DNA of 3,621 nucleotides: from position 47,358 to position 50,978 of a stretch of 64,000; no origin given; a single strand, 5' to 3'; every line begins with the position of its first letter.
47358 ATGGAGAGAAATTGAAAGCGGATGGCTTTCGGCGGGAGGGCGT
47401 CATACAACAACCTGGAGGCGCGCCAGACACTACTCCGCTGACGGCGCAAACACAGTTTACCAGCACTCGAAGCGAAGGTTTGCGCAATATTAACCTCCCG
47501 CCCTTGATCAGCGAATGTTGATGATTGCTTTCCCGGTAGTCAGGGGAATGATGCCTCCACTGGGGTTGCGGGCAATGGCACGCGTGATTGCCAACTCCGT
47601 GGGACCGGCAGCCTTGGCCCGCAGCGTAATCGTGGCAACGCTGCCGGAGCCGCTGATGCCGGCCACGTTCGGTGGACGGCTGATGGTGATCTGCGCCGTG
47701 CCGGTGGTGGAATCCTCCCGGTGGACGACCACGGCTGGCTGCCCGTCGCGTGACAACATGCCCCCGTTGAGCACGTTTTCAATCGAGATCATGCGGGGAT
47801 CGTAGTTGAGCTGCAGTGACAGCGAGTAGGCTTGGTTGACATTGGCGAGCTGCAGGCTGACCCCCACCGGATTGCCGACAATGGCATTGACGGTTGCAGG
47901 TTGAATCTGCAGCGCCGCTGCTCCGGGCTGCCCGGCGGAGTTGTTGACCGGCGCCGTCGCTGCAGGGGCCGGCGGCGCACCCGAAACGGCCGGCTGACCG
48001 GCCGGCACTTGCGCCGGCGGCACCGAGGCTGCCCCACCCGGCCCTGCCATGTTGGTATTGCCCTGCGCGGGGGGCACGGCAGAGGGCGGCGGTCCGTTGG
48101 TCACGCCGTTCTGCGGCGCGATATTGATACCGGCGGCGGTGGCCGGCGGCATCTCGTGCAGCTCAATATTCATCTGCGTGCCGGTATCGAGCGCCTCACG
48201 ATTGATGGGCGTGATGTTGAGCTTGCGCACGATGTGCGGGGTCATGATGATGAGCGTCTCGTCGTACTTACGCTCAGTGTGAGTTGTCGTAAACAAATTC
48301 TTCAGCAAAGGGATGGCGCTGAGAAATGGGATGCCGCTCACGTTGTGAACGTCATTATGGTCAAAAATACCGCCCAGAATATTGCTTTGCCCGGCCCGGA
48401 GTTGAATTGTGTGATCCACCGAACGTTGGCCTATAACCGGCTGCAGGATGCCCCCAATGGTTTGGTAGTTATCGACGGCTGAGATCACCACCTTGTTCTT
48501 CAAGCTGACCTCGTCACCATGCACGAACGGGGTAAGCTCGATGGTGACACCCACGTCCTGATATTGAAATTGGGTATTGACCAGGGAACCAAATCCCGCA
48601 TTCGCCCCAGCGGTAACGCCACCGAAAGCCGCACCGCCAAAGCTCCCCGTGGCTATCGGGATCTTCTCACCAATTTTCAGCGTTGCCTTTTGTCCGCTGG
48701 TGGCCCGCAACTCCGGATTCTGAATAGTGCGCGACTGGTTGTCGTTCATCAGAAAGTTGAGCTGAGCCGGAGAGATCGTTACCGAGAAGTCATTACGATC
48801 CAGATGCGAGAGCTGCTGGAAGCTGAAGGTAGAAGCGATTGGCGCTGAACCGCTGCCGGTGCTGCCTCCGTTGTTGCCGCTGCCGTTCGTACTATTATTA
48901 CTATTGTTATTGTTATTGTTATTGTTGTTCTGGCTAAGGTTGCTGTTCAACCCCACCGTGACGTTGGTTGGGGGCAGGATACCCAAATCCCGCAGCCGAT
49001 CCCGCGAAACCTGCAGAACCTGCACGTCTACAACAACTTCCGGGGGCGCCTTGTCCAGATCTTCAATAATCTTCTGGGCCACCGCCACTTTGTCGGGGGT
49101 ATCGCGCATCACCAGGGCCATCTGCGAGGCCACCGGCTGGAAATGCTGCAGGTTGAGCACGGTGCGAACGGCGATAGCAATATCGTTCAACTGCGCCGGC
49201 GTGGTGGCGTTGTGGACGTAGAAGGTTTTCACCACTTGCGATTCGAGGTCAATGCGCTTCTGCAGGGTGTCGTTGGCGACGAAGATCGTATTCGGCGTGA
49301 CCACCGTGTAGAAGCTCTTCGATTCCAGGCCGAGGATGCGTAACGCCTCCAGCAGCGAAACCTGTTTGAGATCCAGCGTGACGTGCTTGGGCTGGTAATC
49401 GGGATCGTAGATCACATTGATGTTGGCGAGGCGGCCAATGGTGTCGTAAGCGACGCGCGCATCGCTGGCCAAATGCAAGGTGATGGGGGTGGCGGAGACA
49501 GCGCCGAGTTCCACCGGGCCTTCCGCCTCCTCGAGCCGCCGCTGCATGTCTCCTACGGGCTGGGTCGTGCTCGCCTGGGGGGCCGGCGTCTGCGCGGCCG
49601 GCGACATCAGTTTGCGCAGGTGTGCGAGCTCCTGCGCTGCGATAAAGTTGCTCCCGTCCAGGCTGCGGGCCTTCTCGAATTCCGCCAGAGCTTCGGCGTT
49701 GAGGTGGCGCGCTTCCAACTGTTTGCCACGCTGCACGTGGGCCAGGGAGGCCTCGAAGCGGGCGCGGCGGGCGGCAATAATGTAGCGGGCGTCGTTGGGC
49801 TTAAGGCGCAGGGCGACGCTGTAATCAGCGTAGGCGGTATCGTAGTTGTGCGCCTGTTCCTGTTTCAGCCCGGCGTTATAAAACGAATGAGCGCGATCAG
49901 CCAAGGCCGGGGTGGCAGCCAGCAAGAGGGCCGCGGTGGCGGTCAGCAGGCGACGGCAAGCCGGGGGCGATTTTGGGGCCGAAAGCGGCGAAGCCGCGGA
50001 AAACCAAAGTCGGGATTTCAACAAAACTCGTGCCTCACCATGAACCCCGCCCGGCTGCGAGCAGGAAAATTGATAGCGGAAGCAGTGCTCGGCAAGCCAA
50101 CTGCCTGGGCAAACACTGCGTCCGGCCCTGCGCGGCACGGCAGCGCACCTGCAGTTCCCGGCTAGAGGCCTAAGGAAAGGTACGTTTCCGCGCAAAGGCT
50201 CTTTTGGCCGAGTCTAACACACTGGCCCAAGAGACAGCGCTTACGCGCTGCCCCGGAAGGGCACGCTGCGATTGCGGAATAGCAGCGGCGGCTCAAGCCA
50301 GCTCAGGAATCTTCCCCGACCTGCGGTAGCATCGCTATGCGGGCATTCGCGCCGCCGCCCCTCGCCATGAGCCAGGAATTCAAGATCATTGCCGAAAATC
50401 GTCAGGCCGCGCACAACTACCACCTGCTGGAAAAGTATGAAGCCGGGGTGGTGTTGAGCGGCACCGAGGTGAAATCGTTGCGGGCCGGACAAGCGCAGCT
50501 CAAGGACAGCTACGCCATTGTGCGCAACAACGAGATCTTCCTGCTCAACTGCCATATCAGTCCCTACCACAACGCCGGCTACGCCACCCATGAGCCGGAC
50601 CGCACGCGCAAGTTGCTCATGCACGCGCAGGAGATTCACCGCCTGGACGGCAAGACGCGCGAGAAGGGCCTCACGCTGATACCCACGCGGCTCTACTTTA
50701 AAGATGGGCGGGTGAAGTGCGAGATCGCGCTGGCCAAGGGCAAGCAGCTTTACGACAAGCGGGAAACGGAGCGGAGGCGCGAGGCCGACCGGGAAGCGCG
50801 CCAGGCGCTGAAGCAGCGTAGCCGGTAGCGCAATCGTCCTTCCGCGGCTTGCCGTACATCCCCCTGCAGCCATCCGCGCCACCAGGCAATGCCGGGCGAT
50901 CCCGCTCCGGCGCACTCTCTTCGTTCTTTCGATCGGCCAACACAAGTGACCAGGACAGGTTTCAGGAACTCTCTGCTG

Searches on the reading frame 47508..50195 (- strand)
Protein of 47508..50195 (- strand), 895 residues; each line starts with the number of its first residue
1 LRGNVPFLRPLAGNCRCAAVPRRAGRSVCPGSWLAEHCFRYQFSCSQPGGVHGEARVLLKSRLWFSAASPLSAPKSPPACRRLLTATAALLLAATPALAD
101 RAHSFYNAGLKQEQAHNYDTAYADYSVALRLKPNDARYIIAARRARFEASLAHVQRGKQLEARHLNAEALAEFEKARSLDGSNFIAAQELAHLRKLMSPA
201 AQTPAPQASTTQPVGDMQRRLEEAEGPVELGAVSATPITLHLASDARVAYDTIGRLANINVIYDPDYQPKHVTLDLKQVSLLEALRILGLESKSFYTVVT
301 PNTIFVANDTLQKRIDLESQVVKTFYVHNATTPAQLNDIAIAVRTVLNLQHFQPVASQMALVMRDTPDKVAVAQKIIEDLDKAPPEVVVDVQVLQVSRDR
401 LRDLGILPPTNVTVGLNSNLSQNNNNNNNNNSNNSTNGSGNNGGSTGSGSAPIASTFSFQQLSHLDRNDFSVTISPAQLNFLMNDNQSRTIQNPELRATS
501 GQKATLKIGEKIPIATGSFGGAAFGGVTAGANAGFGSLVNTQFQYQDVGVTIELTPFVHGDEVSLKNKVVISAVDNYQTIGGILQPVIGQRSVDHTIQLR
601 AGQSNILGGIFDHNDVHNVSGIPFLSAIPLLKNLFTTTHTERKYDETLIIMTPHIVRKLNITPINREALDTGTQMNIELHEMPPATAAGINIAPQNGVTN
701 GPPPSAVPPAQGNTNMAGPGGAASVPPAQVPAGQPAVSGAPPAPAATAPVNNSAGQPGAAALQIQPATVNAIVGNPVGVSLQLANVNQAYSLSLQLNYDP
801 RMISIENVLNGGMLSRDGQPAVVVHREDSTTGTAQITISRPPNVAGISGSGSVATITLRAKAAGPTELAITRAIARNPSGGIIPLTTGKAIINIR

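Call 55: search_protein_families(library=pfam, proteins=[window:47508-50195:-])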
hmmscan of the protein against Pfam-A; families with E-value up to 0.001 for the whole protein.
window:47508-50195:- (895 aa): 2 families
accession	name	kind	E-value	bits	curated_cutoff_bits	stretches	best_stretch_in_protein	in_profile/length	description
PF00263.26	Secretin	-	1.7e-33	116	27.5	1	482-657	2-169/169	Bacterial type II and III secretion system protein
PF00963.24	Cohesin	-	1.4e-08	35.5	24.1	1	763-867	2-108/139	Cohesin domain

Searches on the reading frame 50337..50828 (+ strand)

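Call 78: search_protein_families(library=pfam, proteins=[window:50337-50828:+], max_evalue=0.01)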
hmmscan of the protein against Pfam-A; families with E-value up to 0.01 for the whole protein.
window:50337-50828:+ (163 aa): 1 family
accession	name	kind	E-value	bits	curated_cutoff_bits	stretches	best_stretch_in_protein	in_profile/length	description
PF01668.23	SmpB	-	1.8e-60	203.5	27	1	18-160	1-143/143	SmpB protein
